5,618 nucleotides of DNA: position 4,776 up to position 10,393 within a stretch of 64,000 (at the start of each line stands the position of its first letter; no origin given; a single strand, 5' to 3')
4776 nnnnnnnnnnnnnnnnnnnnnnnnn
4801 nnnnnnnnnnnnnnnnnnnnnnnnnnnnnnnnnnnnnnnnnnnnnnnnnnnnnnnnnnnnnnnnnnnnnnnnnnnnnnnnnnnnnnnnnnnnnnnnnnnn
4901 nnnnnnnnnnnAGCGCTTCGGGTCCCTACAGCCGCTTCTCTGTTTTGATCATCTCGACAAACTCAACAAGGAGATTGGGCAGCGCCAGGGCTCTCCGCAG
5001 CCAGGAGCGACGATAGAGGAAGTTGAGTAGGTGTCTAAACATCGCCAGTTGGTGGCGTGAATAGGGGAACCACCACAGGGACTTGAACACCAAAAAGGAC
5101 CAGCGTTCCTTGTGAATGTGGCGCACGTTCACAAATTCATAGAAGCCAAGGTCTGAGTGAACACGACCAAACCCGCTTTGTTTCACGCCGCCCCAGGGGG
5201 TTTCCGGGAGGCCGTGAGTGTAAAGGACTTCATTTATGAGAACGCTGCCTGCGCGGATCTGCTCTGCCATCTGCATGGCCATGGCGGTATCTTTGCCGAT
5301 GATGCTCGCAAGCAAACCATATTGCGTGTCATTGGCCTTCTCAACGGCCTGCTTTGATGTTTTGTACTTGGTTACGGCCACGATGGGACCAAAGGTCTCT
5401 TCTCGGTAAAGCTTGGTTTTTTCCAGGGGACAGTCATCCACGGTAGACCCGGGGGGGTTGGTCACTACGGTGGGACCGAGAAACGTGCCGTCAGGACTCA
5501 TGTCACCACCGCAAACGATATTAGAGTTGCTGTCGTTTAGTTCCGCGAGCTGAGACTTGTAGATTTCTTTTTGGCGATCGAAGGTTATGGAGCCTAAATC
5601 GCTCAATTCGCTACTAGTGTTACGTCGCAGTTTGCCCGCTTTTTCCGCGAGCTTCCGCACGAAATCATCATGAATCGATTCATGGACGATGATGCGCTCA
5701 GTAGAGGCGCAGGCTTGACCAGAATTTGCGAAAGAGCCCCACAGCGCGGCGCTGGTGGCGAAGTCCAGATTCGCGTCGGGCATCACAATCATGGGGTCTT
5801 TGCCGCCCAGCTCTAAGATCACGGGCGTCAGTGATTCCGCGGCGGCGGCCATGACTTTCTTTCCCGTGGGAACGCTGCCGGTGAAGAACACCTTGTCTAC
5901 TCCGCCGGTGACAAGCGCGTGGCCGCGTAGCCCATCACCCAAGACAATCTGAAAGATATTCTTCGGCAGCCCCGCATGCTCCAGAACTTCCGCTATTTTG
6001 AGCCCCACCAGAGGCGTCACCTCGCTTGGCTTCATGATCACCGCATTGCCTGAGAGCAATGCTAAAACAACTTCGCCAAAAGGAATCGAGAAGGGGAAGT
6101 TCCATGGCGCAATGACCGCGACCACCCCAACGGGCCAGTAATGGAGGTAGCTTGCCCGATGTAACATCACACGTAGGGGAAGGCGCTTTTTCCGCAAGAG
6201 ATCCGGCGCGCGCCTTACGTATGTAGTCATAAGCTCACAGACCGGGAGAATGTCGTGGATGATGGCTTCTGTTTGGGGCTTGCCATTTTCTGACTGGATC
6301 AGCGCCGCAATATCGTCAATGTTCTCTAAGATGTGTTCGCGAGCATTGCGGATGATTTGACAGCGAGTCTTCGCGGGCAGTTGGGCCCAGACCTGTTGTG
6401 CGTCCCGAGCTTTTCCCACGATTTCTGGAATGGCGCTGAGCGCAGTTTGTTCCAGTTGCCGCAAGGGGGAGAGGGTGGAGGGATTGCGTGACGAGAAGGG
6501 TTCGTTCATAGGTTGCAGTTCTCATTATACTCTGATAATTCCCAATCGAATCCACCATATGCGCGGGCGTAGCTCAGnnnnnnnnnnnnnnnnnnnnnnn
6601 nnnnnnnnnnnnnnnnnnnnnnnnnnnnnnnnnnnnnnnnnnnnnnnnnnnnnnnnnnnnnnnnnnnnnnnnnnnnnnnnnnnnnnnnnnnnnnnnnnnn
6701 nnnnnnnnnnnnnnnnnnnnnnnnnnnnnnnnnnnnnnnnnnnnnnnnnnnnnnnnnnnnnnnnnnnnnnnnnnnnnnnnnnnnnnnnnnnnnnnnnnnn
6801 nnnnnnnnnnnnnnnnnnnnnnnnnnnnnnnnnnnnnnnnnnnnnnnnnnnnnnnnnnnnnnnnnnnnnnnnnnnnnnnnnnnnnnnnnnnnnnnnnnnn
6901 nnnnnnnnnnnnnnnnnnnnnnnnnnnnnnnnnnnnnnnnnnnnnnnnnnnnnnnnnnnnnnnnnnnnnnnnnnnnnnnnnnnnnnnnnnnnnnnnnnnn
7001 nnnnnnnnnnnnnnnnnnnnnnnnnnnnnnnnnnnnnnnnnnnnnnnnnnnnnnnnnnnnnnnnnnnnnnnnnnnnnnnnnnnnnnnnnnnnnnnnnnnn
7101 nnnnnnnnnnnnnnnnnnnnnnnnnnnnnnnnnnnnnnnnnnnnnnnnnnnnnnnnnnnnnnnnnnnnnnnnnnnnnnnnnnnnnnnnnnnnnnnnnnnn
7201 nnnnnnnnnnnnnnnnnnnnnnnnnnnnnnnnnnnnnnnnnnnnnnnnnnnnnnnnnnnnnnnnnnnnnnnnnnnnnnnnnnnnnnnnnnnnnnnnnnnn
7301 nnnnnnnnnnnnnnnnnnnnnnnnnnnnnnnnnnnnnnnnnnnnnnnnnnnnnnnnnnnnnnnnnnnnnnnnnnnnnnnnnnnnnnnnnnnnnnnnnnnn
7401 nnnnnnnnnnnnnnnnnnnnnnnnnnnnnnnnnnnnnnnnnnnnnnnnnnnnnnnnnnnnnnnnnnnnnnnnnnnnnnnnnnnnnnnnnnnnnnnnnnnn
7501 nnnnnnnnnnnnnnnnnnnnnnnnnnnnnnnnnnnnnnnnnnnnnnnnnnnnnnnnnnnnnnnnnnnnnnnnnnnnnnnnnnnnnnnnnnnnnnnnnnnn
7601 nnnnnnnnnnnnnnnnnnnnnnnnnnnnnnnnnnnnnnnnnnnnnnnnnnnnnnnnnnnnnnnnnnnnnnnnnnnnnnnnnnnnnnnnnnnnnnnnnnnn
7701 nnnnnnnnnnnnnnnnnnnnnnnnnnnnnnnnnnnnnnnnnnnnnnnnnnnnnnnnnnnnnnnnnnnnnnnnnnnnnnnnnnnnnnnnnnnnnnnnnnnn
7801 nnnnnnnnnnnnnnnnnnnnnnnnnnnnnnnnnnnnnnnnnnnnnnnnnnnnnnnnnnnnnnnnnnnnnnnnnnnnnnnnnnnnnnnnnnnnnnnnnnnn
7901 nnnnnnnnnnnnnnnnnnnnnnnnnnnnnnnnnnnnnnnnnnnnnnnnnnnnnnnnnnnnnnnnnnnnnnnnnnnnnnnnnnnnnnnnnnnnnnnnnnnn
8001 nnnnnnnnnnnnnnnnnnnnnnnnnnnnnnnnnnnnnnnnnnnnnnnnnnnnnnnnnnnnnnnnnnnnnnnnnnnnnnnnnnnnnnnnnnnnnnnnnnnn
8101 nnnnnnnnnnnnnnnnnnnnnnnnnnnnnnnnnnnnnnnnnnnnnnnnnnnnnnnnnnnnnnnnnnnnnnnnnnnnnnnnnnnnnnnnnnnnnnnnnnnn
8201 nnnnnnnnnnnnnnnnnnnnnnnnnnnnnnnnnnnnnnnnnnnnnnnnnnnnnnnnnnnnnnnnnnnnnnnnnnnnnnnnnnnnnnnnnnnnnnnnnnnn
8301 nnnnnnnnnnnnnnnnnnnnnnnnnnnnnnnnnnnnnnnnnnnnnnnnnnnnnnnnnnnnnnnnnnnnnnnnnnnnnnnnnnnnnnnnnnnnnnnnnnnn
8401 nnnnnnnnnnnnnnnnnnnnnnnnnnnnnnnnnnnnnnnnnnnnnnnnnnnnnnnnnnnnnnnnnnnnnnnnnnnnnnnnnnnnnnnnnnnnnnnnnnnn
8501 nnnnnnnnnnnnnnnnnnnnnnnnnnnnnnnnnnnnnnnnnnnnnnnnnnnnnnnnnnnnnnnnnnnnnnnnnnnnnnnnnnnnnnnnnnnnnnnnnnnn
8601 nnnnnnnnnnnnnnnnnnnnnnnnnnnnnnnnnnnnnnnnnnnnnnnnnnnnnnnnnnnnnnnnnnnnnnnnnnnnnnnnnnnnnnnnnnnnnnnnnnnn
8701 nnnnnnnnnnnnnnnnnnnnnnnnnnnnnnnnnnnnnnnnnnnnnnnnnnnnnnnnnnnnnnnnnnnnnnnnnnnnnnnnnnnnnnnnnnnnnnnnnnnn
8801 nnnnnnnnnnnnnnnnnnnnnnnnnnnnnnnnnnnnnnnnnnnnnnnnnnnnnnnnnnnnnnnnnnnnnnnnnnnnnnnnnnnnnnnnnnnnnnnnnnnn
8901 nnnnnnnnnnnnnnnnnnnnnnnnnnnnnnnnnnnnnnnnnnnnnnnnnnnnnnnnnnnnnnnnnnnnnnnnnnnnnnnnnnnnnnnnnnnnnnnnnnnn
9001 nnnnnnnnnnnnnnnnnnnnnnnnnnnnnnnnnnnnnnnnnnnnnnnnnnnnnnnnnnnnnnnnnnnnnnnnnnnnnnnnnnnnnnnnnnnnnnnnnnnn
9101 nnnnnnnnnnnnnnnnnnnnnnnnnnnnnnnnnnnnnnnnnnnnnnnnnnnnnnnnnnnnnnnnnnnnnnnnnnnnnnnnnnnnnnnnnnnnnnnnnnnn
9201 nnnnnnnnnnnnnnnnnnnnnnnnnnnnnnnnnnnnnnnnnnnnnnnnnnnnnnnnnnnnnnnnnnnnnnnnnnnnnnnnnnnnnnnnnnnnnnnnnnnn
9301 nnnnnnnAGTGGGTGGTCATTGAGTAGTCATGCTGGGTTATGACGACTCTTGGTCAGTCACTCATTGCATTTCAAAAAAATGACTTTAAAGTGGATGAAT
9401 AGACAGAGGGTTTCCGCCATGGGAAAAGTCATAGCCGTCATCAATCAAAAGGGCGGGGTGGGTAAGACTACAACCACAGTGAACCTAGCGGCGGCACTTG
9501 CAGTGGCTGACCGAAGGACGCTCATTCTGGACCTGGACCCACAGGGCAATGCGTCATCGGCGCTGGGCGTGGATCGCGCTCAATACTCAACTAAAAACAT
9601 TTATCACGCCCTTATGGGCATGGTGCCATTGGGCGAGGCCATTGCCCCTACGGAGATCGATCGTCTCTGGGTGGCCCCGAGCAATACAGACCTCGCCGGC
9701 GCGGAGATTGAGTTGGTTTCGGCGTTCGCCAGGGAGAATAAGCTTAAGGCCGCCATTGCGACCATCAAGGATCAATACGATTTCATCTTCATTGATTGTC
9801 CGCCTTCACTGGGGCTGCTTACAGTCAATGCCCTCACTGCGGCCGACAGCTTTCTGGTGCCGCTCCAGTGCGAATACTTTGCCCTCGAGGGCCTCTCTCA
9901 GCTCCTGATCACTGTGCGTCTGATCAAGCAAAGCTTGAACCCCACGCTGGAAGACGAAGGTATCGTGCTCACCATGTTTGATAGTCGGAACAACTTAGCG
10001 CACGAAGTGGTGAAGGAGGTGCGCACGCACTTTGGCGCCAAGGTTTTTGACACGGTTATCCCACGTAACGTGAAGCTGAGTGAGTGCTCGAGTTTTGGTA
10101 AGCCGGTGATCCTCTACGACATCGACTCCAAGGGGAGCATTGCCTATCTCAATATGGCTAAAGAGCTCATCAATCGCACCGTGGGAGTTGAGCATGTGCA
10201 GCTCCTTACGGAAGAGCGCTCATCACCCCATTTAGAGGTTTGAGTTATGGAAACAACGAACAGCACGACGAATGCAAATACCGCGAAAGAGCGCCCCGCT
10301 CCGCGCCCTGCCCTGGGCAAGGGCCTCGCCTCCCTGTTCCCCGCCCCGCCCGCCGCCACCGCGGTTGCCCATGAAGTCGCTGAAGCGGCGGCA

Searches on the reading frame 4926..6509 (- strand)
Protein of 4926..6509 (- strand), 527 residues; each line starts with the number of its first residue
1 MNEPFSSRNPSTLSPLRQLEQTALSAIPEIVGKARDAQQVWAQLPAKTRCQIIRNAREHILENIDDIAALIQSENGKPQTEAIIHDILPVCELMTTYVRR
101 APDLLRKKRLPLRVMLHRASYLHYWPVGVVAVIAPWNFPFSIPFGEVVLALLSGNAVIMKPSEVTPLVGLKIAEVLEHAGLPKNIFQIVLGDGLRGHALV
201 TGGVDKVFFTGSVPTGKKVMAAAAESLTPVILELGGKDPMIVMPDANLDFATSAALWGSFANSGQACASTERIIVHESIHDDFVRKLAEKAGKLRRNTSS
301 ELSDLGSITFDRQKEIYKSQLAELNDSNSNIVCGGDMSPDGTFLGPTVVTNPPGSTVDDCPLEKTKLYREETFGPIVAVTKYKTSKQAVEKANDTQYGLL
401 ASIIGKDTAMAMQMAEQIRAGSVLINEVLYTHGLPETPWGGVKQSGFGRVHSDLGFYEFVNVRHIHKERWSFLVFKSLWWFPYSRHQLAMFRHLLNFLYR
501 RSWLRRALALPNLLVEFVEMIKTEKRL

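Call 43: search_protein_families(library=pfam, proteins=[window:4926-6509:-], max_evalue=0.001)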
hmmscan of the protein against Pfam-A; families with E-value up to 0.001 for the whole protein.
window:4926-6509:- (527 aa): 1 family
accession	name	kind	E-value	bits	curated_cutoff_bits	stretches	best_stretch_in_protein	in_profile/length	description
PF00171.27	Aldedh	-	2.6e-124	415.7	23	1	5-465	9-461/461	Aldehyde dehydrogenase family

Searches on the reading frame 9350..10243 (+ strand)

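Call 73: search_protein_families(library=pfam, proteins=[window:9350-10243:+], max_evalue=0.0001)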
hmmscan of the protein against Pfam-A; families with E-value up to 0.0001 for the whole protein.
window:9350-10243:+ (297 aa): 7 families
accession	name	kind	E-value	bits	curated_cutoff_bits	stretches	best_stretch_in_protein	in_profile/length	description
PF13614.12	AAA_31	-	3.5e-65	219.7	27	1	26-201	2-176/177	AAA domain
PF01656.29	CbiA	-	5e-28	98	25.4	1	28-253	1-125/125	CobQ/CobB/MinD/ParA nucleotide binding domain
PF10609.15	ParA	-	5.2e-12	46.2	27.1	1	25-270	3-242/246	NUBPL iron-transfer P-loop NTPase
PF09140.17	MipZ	-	1.1e-11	45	20.7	1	27-183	2-140/262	ATPase MipZ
PF06564.18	CBP_BcsQ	-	3.5e-10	40.2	21.3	1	27-270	3-230/234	Cellulose biosynthesis protein BcsQ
PF02374.21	ArsA_ATPase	-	3.7e-07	30.1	24.3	1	31-82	6-57/305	Anion-transporting ATPase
PF00142.24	Fer4_NifH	-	6.8e-07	29.5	25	0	31-70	5-44/271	4Fe-4S iron sulfur cluster binding proteins, NifH/frxC family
